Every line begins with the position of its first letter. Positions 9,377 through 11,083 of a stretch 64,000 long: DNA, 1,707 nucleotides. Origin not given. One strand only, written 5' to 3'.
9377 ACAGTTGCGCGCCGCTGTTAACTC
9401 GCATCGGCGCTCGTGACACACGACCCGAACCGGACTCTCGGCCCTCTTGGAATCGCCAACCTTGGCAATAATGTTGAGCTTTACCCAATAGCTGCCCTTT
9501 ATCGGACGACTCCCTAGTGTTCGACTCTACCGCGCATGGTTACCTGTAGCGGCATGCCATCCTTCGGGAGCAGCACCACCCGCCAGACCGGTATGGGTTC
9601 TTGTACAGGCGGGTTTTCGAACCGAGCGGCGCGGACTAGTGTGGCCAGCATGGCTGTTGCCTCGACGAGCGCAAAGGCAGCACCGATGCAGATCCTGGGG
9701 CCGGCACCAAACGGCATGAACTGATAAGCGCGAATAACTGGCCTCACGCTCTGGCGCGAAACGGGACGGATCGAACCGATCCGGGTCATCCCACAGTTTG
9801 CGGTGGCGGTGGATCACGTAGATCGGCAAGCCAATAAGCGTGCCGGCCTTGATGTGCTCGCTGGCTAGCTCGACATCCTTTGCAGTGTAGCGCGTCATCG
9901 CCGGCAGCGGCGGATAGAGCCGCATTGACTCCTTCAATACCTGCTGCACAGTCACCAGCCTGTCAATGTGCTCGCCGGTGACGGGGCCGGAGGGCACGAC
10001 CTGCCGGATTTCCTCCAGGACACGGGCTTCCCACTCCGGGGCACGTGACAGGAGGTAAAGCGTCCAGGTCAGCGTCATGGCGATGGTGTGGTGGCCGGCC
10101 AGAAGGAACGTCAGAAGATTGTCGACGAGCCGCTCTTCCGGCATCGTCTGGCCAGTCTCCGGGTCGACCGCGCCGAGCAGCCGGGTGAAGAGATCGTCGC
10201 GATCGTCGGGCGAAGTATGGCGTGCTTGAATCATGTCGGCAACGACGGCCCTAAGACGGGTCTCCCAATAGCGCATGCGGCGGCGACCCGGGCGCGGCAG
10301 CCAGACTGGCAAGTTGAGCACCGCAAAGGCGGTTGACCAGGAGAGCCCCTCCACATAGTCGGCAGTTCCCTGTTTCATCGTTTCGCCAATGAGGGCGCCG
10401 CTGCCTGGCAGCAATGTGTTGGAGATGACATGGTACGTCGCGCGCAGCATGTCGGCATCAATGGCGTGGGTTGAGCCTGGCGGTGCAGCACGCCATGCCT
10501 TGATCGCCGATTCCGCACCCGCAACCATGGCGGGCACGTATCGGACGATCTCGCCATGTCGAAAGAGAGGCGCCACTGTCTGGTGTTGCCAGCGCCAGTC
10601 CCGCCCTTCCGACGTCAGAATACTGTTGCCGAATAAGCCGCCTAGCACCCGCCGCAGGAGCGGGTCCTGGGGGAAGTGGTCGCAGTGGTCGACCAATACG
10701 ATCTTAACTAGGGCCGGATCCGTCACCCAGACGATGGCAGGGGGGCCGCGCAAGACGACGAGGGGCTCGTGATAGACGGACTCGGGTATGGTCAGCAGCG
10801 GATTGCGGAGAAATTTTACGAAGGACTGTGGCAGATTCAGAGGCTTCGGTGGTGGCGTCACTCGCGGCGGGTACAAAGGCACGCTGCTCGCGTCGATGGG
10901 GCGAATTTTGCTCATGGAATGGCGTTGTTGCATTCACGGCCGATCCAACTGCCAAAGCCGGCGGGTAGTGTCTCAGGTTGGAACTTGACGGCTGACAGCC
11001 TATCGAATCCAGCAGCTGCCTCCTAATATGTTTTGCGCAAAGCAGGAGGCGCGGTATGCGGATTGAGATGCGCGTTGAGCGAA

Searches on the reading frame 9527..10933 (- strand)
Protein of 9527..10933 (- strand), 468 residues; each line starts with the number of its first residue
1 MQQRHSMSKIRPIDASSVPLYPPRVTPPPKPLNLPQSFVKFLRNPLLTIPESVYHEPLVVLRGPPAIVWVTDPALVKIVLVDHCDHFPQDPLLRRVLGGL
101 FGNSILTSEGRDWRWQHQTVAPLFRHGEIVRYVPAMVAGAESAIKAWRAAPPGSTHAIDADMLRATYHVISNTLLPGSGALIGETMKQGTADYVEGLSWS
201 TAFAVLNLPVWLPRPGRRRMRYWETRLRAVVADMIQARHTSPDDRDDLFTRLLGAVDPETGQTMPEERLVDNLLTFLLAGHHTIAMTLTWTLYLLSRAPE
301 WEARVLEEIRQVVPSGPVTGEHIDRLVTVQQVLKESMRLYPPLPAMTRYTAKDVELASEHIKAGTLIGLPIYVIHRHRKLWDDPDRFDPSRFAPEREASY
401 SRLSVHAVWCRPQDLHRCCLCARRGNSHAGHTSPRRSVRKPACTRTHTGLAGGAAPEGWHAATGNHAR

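Call 60: search_protein_families(library=pfam, proteins=[window:9527-10933:-], max_evalue=0.001)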
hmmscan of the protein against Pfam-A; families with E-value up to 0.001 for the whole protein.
window:9527-10933:- (468 aa): 2 families
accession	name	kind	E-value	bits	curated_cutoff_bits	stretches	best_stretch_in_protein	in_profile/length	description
PF00067.27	p450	-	2.7e-55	188.4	22.8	1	61-397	40-393/462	Cytochrome P450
PF18920.5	DUF5671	-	0.0005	20.4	28.4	0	363-394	50-71/132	Domain of unknown function (DUF5671)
